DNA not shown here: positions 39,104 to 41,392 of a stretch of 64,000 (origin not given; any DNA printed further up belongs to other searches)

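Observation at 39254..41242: Apparent GlmM::GlmU-acetyltransferase fusion lacking the uridylyltransferase domain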

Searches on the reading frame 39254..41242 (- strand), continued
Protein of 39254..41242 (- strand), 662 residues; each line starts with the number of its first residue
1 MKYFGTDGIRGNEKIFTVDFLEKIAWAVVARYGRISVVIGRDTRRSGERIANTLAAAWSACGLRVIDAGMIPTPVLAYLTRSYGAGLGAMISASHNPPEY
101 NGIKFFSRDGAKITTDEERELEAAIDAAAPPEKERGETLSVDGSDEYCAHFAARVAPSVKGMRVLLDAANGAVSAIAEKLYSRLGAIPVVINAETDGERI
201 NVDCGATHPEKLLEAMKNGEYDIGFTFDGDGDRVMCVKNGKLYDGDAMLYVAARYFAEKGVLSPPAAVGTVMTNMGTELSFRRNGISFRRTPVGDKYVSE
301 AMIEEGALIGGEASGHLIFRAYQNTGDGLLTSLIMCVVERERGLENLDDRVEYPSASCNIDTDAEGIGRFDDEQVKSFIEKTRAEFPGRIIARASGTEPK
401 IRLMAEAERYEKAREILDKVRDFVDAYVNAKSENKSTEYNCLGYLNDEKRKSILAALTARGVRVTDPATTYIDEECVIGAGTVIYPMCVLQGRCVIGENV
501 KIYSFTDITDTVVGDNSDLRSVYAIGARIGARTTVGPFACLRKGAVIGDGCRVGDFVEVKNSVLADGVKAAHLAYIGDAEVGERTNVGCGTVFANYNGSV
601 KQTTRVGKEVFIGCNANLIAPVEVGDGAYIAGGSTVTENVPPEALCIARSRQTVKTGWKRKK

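Call 50: search_protein_families(library=ncbifam, proteins=[P0351, P0355, P0360, P0348, P0349, P0350, P0352, P0353, P0354, P0356], max_evalue=1e-45)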
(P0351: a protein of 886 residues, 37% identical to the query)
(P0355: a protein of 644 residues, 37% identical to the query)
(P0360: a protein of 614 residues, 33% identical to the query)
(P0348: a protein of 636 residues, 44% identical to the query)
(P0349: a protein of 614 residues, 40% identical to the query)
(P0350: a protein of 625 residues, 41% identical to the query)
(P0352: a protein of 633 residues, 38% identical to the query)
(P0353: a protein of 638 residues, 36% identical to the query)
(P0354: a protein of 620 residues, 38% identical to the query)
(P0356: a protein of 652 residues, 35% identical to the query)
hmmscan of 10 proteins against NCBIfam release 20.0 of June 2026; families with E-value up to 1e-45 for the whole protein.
P0351 (886 aa): 15 families
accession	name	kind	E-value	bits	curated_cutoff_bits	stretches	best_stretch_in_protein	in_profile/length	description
NF010934.1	PRK14354.1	equivalog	2.5e-159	530.6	450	1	438-881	2-447/447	bifunctional UDP-N-acetylglucosamine diphosphorylase/glucosamine-1-phosphate N-acetyltransferase GlmU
TIGR01173.1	glmU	equivalog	5.5e-148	493.5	366.85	1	437-884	2-451/452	bifunctional UDP-N-acetylglucosamine diphosphorylase/glucosamine-1-phosphate N-acetyltransferase GlmU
NF010937.0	PRK14357.1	equivalog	2.2e-129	432.2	658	1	438-882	3-441/448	bifunctional UDP-N-acetylglucosamine diphosphorylase/glucosamine-1-phosphate N-acetyltransferase GlmU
NF010932.0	PRK14352.1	equivalog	1e-128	430.1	611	1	433-882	4-459/488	bifunctional UDP-N-acetylglucosamine diphosphorylase/glucosamine-1-phosphate N-acetyltransferase GlmU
TIGR01455.1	glmM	equivalog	2.3e-128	428.7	447.55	1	4-431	1-441/442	phosphoglucosamine mutase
NF010935.0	PRK14355.1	equivalog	5.2e-128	427.5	718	1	435-882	3-455/459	bifunctional UDP-N-acetylglucosamine diphosphorylase/glucosamine-1-phosphate N-acetyltransferase GlmU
NF010940.0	PRK14360.1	equivalog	4.1e-124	414.6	602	1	436-882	2-448/452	bifunctional UDP-N-acetylglucosamine diphosphorylase/glucosamine-1-phosphate N-acetyltransferase GlmU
NF010936.0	PRK14356.1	equivalog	4e-119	398.5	666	1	433-877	3-451/456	bifunctional UDP-N-acetylglucosamine diphosphorylase/glucosamine-1-phosphate N-acetyltransferase GlmU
NF010933.0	PRK14353.1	equivalog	8.9e-110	367.4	505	1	434-884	4-440/453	bifunctional UDP-N-acetylglucosamine diphosphorylase/glucosamine-1-phosphate N-acetyltransferase GlmU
NF006986.0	PRK09451.1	equivalog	7.8e-105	351.3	725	1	434-883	4-453/456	bifunctional UDP-N-acetylglucosamine diphosphorylase/glucosamine-1-phosphate N-acetyltransferase GlmU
NF010938.0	PRK14358.1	equivalog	1.5e-104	350.2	500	1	431-884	3-459/481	bifunctional N-acetylglucosamine-1-phosphate uridyltransferase/glucosamine-1-phosphate acetyltransferase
NF010939.0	PRK14359.1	equivalog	6.7e-95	318.2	592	1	437-886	4-429/430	bifunctional UDP-N-acetylglucosamine diphosphorylase/glucosamine-1-phosphate N-acetyltransferase GlmU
TIGR03990.1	Arch_GlmM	equivalog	3.6e-82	276.6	439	1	1-429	1-443/444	phosphoglucosamine mutase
TIGR03992.1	Arch_glmU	subfamily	8e-62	209.4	292.1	0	437-749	2-303/393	bifunctional sugar-1-phosphate nucleotidylyltransferase/acetyltransferase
NF041173.1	Sug_nt_acttase_Thmprot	equivalog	2.6e-48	165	600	0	438-749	3-303/405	bifunctional sugar-1-phosphate nucleotidylyltransferase/acetyltransferase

P0355 (644 aa): 12 families
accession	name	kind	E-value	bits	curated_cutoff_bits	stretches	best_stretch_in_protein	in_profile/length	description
TIGR01455.1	glmM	equivalog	1.5e-98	330.4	447.55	1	4-425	1-440/442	phosphoglucosamine mutase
NF010934.1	PRK14354.1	equivalog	1.7e-75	254.2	450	1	447-639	255-447/447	bifunctional UDP-N-acetylglucosamine diphosphorylase/glucosamine-1-phosphate N-acetyltransferase GlmU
TIGR01173.1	glmU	equivalog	2.2e-71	241.1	366.85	1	447-640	255-449/452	bifunctional UDP-N-acetylglucosamine diphosphorylase/glucosamine-1-phosphate N-acetyltransferase GlmU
TIGR03990.1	Arch_GlmM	equivalog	1.3e-68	231.9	439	1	1-424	1-443/444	phosphoglucosamine mutase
NF010937.0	PRK14357.1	equivalog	5.4e-65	220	658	1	447-641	248-442/448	bifunctional UDP-N-acetylglucosamine diphosphorylase/glucosamine-1-phosphate N-acetyltransferase GlmU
NF010940.0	PRK14360.1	equivalog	2.5e-64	217.5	602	1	447-641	255-449/452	bifunctional UDP-N-acetylglucosamine diphosphorylase/glucosamine-1-phosphate N-acetyltransferase GlmU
NF010935.0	PRK14355.1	equivalog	3.7e-61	207.1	718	1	447-641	261-456/459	bifunctional UDP-N-acetylglucosamine diphosphorylase/glucosamine-1-phosphate N-acetyltransferase GlmU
NF010933.0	PRK14353.1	equivalog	3.6e-57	194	505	1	455-640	249-438/453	bifunctional UDP-N-acetylglucosamine diphosphorylase/glucosamine-1-phosphate N-acetyltransferase GlmU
NF010936.0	PRK14356.1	equivalog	1.7e-56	192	666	1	447-636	262-452/456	bifunctional UDP-N-acetylglucosamine diphosphorylase/glucosamine-1-phosphate N-acetyltransferase GlmU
NF010932.0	PRK14352.1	equivalog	1.1e-55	189.2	611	1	449-640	268-459/488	bifunctional UDP-N-acetylglucosamine diphosphorylase/glucosamine-1-phosphate N-acetyltransferase GlmU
NF010938.0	PRK14358.1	equivalog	3.5e-49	167.6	500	1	447-638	263-455/481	bifunctional N-acetylglucosamine-1-phosphate uridyltransferase/glucosamine-1-phosphate acetyltransferase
NF006986.0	PRK09451.1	equivalog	1.6e-47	162.3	725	1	467-639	278-451/456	bifunctional UDP-N-acetylglucosamine diphosphorylase/glucosamine-1-phosphate N-acetyltransferase GlmU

P0360 (614 aa): 11 families
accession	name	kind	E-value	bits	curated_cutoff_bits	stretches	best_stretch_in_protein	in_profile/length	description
TIGR01455.1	glmM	equivalog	3.4e-79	266.6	447.55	1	5-417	1-440/442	phosphoglucosamine mutase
NF010934.1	PRK14354.1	equivalog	1e-69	235.2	450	1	414-603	256-446/447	bifunctional UDP-N-acetylglucosamine diphosphorylase/glucosamine-1-phosphate N-acetyltransferase GlmU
TIGR01173.1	glmU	equivalog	6.2e-61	206.6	366.85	1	430-605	273-449/452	bifunctional UDP-N-acetylglucosamine diphosphorylase/glucosamine-1-phosphate N-acetyltransferase GlmU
TIGR03990.1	Arch_GlmM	equivalog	8.4e-55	186.4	439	1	3-413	2-440/444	phosphoglucosamine mutase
NF010940.0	PRK14360.1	equivalog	1.8e-53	181.7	602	1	437-604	280-447/452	bifunctional UDP-N-acetylglucosamine diphosphorylase/glucosamine-1-phosphate N-acetyltransferase GlmU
NF010933.0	PRK14353.1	equivalog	1.2e-52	179.1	505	1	454-606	286-439/453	bifunctional UDP-N-acetylglucosamine diphosphorylase/glucosamine-1-phosphate N-acetyltransferase GlmU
NF010937.0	PRK14357.1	equivalog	1e-51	176.2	658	1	429-605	265-441/448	bifunctional UDP-N-acetylglucosamine diphosphorylase/glucosamine-1-phosphate N-acetyltransferase GlmU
NF010935.0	PRK14355.1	equivalog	9.3e-51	172.9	718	1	433-605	288-455/459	bifunctional UDP-N-acetylglucosamine diphosphorylase/glucosamine-1-phosphate N-acetyltransferase GlmU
NF010939.0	PRK14359.1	equivalog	5e-49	167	592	1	434-606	262-426/430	bifunctional UDP-N-acetylglucosamine diphosphorylase/glucosamine-1-phosphate N-acetyltransferase GlmU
NF010936.0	PRK14356.1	equivalog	2.9e-47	161.6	666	1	451-599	301-450/456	bifunctional UDP-N-acetylglucosamine diphosphorylase/glucosamine-1-phosphate N-acetyltransferase GlmU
NF010932.0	PRK14352.1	equivalog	5.8e-46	157.2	611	1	442-601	296-455/488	bifunctional UDP-N-acetylglucosamine diphosphorylase/glucosamine-1-phosphate N-acetyltransferase GlmU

P0348 (636 aa): 11 families
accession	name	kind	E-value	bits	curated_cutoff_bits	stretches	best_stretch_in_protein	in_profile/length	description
TIGR01455.1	glmM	equivalog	3.4e-118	395.1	447.55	1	209-625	1-441/442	phosphoglucosamine mutase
TIGR03990.1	Arch_GlmM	equivalog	3e-86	290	439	1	207-623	2-443/444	phosphoglucosamine mutase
NF010934.1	PRK14354.1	equivalog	1.5e-65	221.5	450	1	25-195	273-446/447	bifunctional UDP-N-acetylglucosamine diphosphorylase/glucosamine-1-phosphate N-acetyltransferase GlmU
TIGR01173.1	glmU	equivalog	6.8e-62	209.8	366.85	1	25-195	273-447/452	bifunctional UDP-N-acetylglucosamine diphosphorylase/glucosamine-1-phosphate N-acetyltransferase GlmU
NF010940.0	PRK14360.1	equivalog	1.4e-52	178.8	602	1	28-193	276-444/452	bifunctional UDP-N-acetylglucosamine diphosphorylase/glucosamine-1-phosphate N-acetyltransferase GlmU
NF010933.0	PRK14353.1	equivalog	2.7e-51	174.6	505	1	55-200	293-441/453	bifunctional UDP-N-acetylglucosamine diphosphorylase/glucosamine-1-phosphate N-acetyltransferase GlmU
NF010932.0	PRK14352.1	equivalog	1.2e-49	169.3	611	1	19-190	277-452/488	bifunctional UDP-N-acetylglucosamine diphosphorylase/glucosamine-1-phosphate N-acetyltransferase GlmU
NF010935.0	PRK14355.1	equivalog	2.5e-49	168.2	718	1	21-194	274-452/459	bifunctional UDP-N-acetylglucosamine diphosphorylase/glucosamine-1-phosphate N-acetyltransferase GlmU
NF010936.0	PRK14356.1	equivalog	1.1e-48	166.3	666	1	13-191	267-450/456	bifunctional UDP-N-acetylglucosamine diphosphorylase/glucosamine-1-phosphate N-acetyltransferase GlmU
NF010937.0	PRK14357.1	equivalog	2.7e-48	164.9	658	1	27-194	268-438/448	bifunctional UDP-N-acetylglucosamine diphosphorylase/glucosamine-1-phosphate N-acetyltransferase GlmU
NF006986.0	PRK09451.1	equivalog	1.5e-47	162.5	725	1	28-197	279-452/456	bifunctional UDP-N-acetylglucosamine diphosphorylase/glucosamine-1-phosphate N-acetyltransferase GlmU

P0349 (614 aa): 13 families
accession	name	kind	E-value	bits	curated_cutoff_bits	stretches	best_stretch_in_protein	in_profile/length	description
TIGR01455.1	glmM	equivalog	6.5e-115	384.3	447.55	1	187-603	1-433/442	phosphoglucosamine mutase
TIGR03990.1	Arch_GlmM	equivalog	7.5e-81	272.3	439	1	185-602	2-436/444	phosphoglucosamine mutase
NF010934.1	PRK14354.1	equivalog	2.6e-64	217.4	450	1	5-169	276-441/447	bifunctional UDP-N-acetylglucosamine diphosphorylase/glucosamine-1-phosphate N-acetyltransferase GlmU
TIGR01173.1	glmU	equivalog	2.8e-64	217.6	366.85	1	5-171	276-444/452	bifunctional UDP-N-acetylglucosamine diphosphorylase/glucosamine-1-phosphate N-acetyltransferase GlmU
NF006986.0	PRK09451.1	equivalog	2e-55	188.4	725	1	16-169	290-445/456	bifunctional UDP-N-acetylglucosamine diphosphorylase/glucosamine-1-phosphate N-acetyltransferase GlmU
NF010940.0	PRK14360.1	equivalog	8.2e-54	182.8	602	1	8-169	279-441/452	bifunctional UDP-N-acetylglucosamine diphosphorylase/glucosamine-1-phosphate N-acetyltransferase GlmU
NF010933.0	PRK14353.1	equivalog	2.6e-53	181.2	505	1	25-169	286-431/453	bifunctional UDP-N-acetylglucosamine diphosphorylase/glucosamine-1-phosphate N-acetyltransferase GlmU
NF010939.0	PRK14359.1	equivalog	3.9e-51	174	592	1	3-169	259-418/430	bifunctional UDP-N-acetylglucosamine diphosphorylase/glucosamine-1-phosphate N-acetyltransferase GlmU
NF010935.0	PRK14355.1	equivalog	3.8e-50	170.8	718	1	5-168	282-447/459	bifunctional UDP-N-acetylglucosamine diphosphorylase/glucosamine-1-phosphate N-acetyltransferase GlmU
NF010932.0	PRK14352.1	equivalog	2.6e-49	168.2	611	1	4-169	286-452/488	bifunctional UDP-N-acetylglucosamine diphosphorylase/glucosamine-1-phosphate N-acetyltransferase GlmU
NF010936.0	PRK14356.1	equivalog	3.4e-49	168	666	1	6-170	284-450/456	bifunctional UDP-N-acetylglucosamine diphosphorylase/glucosamine-1-phosphate N-acetyltransferase GlmU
NF010937.0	PRK14357.1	equivalog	4.4e-48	164.3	658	1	8-168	272-433/448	bifunctional UDP-N-acetylglucosamine diphosphorylase/glucosamine-1-phosphate N-acetyltransferase GlmU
NF007088.0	PRK09542.1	equivalog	1.5e-47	162.6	618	1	188-600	13-443/456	phosphomannomutase/phosphoglucomutase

P0350 (625 aa): 12 families
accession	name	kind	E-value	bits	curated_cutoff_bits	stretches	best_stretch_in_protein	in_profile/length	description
TIGR01455.1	glmM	equivalog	2.8e-116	388.8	447.55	1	198-619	1-439/442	phosphoglucosamine mutase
TIGR03990.1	Arch_GlmM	equivalog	1.6e-84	284.3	439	1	196-617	2-441/444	phosphoglucosamine mutase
TIGR01173.1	glmU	equivalog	2.1e-68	231.2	366.85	1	3-181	268-447/452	bifunctional UDP-N-acetylglucosamine diphosphorylase/glucosamine-1-phosphate N-acetyltransferase GlmU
NF010934.1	PRK14354.1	equivalog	2.1e-68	230.9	450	1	4-179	269-444/447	bifunctional UDP-N-acetylglucosamine diphosphorylase/glucosamine-1-phosphate N-acetyltransferase GlmU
NF010935.0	PRK14355.1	equivalog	5.6e-64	216.4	718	1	5-181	276-453/459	bifunctional UDP-N-acetylglucosamine diphosphorylase/glucosamine-1-phosphate N-acetyltransferase GlmU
NF010940.0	PRK14360.1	equivalog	6.8e-61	206.2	602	1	3-182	268-447/452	bifunctional UDP-N-acetylglucosamine diphosphorylase/glucosamine-1-phosphate N-acetyltransferase GlmU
NF010937.0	PRK14357.1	equivalog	9.8e-61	206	658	1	6-180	264-438/448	bifunctional UDP-N-acetylglucosamine diphosphorylase/glucosamine-1-phosphate N-acetyltransferase GlmU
NF010933.0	PRK14353.1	equivalog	3.3e-57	194.1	505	1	15-182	268-437/453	bifunctional UDP-N-acetylglucosamine diphosphorylase/glucosamine-1-phosphate N-acetyltransferase GlmU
NF006986.0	PRK09451.1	equivalog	6e-56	190.1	725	1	3-179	271-448/456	bifunctional UDP-N-acetylglucosamine diphosphorylase/glucosamine-1-phosphate N-acetyltransferase GlmU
NF010939.0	PRK14359.1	equivalog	4.9e-51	173.7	592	1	4-179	254-421/430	bifunctional UDP-N-acetylglucosamine diphosphorylase/glucosamine-1-phosphate N-acetyltransferase GlmU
NF010936.0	PRK14356.1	equivalog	7.5e-51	173.4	666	1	7-180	273-453/456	bifunctional UDP-N-acetylglucosamine diphosphorylase/glucosamine-1-phosphate N-acetyltransferase GlmU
NF010932.0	PRK14352.1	equivalog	7.5e-51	173.3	611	1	3-180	279-456/488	bifunctional UDP-N-acetylglucosamine diphosphorylase/glucosamine-1-phosphate N-acetyltransferase GlmU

P0352 (633 aa): 11 families
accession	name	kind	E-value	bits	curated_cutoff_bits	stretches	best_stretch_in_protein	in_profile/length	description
TIGR01455.1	glmM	equivalog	6.9e-115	384.2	447.55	1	202-624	1-440/442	phosphoglucosamine mutase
TIGR03990.1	Arch_GlmM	equivalog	4.9e-88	295.9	439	1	200-623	2-443/444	phosphoglucosamine mutase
NF010934.1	PRK14354.1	equivalog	9.4e-62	209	450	1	19-185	275-442/447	bifunctional UDP-N-acetylglucosamine diphosphorylase/glucosamine-1-phosphate N-acetyltransferase GlmU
TIGR01173.1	glmU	equivalog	5.6e-60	203.4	366.85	1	18-184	274-442/452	bifunctional UDP-N-acetylglucosamine diphosphorylase/glucosamine-1-phosphate N-acetyltransferase GlmU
NF010940.0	PRK14360.1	equivalog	5.6e-54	183.4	602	1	22-186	278-443/452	bifunctional UDP-N-acetylglucosamine diphosphorylase/glucosamine-1-phosphate N-acetyltransferase GlmU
NF010933.0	PRK14353.1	equivalog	8.9e-52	176.2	505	1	52-189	299-436/453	bifunctional UDP-N-acetylglucosamine diphosphorylase/glucosamine-1-phosphate N-acetyltransferase GlmU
NF010939.0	PRK14359.1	equivalog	9.1e-50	169.5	592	1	19-195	260-427/430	bifunctional UDP-N-acetylglucosamine diphosphorylase/glucosamine-1-phosphate N-acetyltransferase GlmU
NF010935.0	PRK14355.1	equivalog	2.2e-49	168.3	718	1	18-185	280-449/459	bifunctional UDP-N-acetylglucosamine diphosphorylase/glucosamine-1-phosphate N-acetyltransferase GlmU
NF006986.0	PRK09451.1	equivalog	6.6e-47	160.4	725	1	22-184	281-445/456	bifunctional UDP-N-acetylglucosamine diphosphorylase/glucosamine-1-phosphate N-acetyltransferase GlmU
NF007088.0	PRK09542.1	equivalog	2.5e-46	158.6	618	1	204-623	14-452/456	phosphomannomutase/phosphoglucomutase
NF010937.0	PRK14357.1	equivalog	7.8e-46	156.9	658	0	20-185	269-435/448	bifunctional UDP-N-acetylglucosamine diphosphorylase/glucosamine-1-phosphate N-acetyltransferase GlmU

P0353 (638 aa): 13 families
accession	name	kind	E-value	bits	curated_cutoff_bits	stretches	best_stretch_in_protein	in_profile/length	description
TIGR01455.1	glmM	equivalog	1.9e-109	366.3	447.55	1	213-632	1-438/442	phosphoglucosamine mutase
TIGR03990.1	Arch_GlmM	equivalog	4.9e-76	256.4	439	1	211-630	2-440/444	phosphoglucosamine mutase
NF010934.1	PRK14354.1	equivalog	6.5e-69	232.6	450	1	6-199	251-445/447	bifunctional UDP-N-acetylglucosamine diphosphorylase/glucosamine-1-phosphate N-acetyltransferase GlmU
TIGR01173.1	glmU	equivalog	1.4e-66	225.2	366.85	1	9-202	254-449/452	bifunctional UDP-N-acetylglucosamine diphosphorylase/glucosamine-1-phosphate N-acetyltransferase GlmU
NF010940.0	PRK14360.1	equivalog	1.2e-63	215.3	602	1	4-203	249-449/452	bifunctional UDP-N-acetylglucosamine diphosphorylase/glucosamine-1-phosphate N-acetyltransferase GlmU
NF010935.0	PRK14355.1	equivalog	1.1e-59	202.2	718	1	5-200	256-453/459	bifunctional UDP-N-acetylglucosamine diphosphorylase/glucosamine-1-phosphate N-acetyltransferase GlmU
NF010932.0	PRK14352.1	equivalog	6.8e-59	199.8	611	1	10-200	266-457/488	bifunctional UDP-N-acetylglucosamine diphosphorylase/glucosamine-1-phosphate N-acetyltransferase GlmU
NF010933.0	PRK14353.1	equivalog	2.6e-55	187.8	505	1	62-211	298-447/453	bifunctional UDP-N-acetylglucosamine diphosphorylase/glucosamine-1-phosphate N-acetyltransferase GlmU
NF010936.0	PRK14356.1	equivalog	1.5e-53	182.4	666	1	8-195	260-449/456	bifunctional UDP-N-acetylglucosamine diphosphorylase/glucosamine-1-phosphate N-acetyltransferase GlmU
NF010937.0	PRK14357.1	equivalog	2.4e-53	181.6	658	1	5-201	243-440/448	bifunctional UDP-N-acetylglucosamine diphosphorylase/glucosamine-1-phosphate N-acetyltransferase GlmU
NF006986.0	PRK09451.1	equivalog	5.4e-51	173.8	725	1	16-199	270-449/456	bifunctional UDP-N-acetylglucosamine diphosphorylase/glucosamine-1-phosphate N-acetyltransferase GlmU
NF010939.0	PRK14359.1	equivalog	3.6e-48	164.2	592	1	12-203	254-426/430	bifunctional UDP-N-acetylglucosamine diphosphorylase/glucosamine-1-phosphate N-acetyltransferase GlmU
NF010938.0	PRK14358.1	equivalog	3.9e-47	160.9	500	1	11-207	264-462/481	bifunctional N-acetylglucosamine-1-phosphate uridyltransferase/glucosamine-1-phosphate acetyltransferase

P0354 (620 aa): 12 families
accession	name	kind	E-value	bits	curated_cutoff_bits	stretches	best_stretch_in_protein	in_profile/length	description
TIGR01455.1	glmM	equivalog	7.6e-100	334.7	447.55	1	202-614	1-440/442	phosphoglucosamine mutase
TIGR03990.1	Arch_GlmM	equivalog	1.6e-83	281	439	1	200-613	2-443/444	phosphoglucosamine mutase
TIGR01173.1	glmU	equivalog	4.4e-67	226.9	366.85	1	4-191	261-450/452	bifunctional UDP-N-acetylglucosamine diphosphorylase/glucosamine-1-phosphate N-acetyltransferase GlmU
NF010934.1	PRK14354.1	equivalog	4.6e-63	213.3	450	1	5-185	262-443/447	bifunctional UDP-N-acetylglucosamine diphosphorylase/glucosamine-1-phosphate N-acetyltransferase GlmU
NF010933.0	PRK14353.1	equivalog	6.4e-57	193.2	505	1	21-195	266-443/453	bifunctional UDP-N-acetylglucosamine diphosphorylase/glucosamine-1-phosphate N-acetyltransferase GlmU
NF006986.0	PRK09451.1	equivalog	5.9e-56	190.2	725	1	14-190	274-452/456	bifunctional UDP-N-acetylglucosamine diphosphorylase/glucosamine-1-phosphate N-acetyltransferase GlmU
NF010936.0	PRK14356.1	equivalog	4.3e-54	184.1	666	1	18-185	282-451/456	bifunctional UDP-N-acetylglucosamine diphosphorylase/glucosamine-1-phosphate N-acetyltransferase GlmU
NF010935.0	PRK14355.1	equivalog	1.6e-51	175.4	718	1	5-181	268-446/459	bifunctional UDP-N-acetylglucosamine diphosphorylase/glucosamine-1-phosphate N-acetyltransferase GlmU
NF010939.0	PRK14359.1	equivalog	2.5e-49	168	592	1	7-195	249-427/430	bifunctional UDP-N-acetylglucosamine diphosphorylase/glucosamine-1-phosphate N-acetyltransferase GlmU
NF010937.0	PRK14357.1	equivalog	3.1e-49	168.1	658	1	5-185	255-436/448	bifunctional UDP-N-acetylglucosamine diphosphorylase/glucosamine-1-phosphate N-acetyltransferase GlmU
NF010932.0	PRK14352.1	equivalog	8.9e-49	166.4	611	1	5-186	273-455/488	bifunctional UDP-N-acetylglucosamine diphosphorylase/glucosamine-1-phosphate N-acetyltransferase GlmU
NF010940.0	PRK14360.1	equivalog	3.5e-48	164.3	602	1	4-191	261-449/452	bifunctional UDP-N-acetylglucosamine diphosphorylase/glucosamine-1-phosphate N-acetyltransferase GlmU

P0356 (652 aa): 11 families
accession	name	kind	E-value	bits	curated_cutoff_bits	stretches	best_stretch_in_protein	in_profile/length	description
TIGR01455.1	glmM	equivalog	8e-95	318.1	447.55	1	222-641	1-436/442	phosphoglucosamine mutase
TIGR03990.1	Arch_GlmM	equivalog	8.1e-80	268.9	439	1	220-642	2-441/444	phosphoglucosamine mutase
TIGR01173.1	glmU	equivalog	5.8e-66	223.2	366.85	1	5-206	246-449/452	bifunctional UDP-N-acetylglucosamine diphosphorylase/glucosamine-1-phosphate N-acetyltransferase GlmU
NF010934.1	PRK14354.1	equivalog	2e-63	214.5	450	1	5-201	246-443/447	bifunctional UDP-N-acetylglucosamine diphosphorylase/glucosamine-1-phosphate N-acetyltransferase GlmU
NF010940.0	PRK14360.1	equivalog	5.8e-60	203.1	602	1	6-206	247-448/452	bifunctional UDP-N-acetylglucosamine diphosphorylase/glucosamine-1-phosphate N-acetyltransferase GlmU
NF010937.0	PRK14357.1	equivalog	1.7e-53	182.1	658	1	5-201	239-436/448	bifunctional UDP-N-acetylglucosamine diphosphorylase/glucosamine-1-phosphate N-acetyltransferase GlmU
NF010933.0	PRK14353.1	equivalog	1.3e-52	179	505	1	12-214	259-446/453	bifunctional UDP-N-acetylglucosamine diphosphorylase/glucosamine-1-phosphate N-acetyltransferase GlmU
NF010932.0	PRK14352.1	equivalog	1.6e-52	178.8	611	1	6-203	258-456/488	bifunctional UDP-N-acetylglucosamine diphosphorylase/glucosamine-1-phosphate N-acetyltransferase GlmU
NF006986.0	PRK09451.1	equivalog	3.5e-52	177.8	725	1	6-203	250-449/456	bifunctional UDP-N-acetylglucosamine diphosphorylase/glucosamine-1-phosphate N-acetyltransferase GlmU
NF010936.0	PRK14356.1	equivalog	2.2e-51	175.2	666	1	7-205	255-455/456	bifunctional UDP-N-acetylglucosamine diphosphorylase/glucosamine-1-phosphate N-acetyltransferase GlmU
NF010935.0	PRK14355.1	equivalog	3.7e-50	170.9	718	1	5-201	252-450/459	bifunctional UDP-N-acetylglucosamine diphosphorylase/glucosamine-1-phosphate N-acetyltransferase GlmU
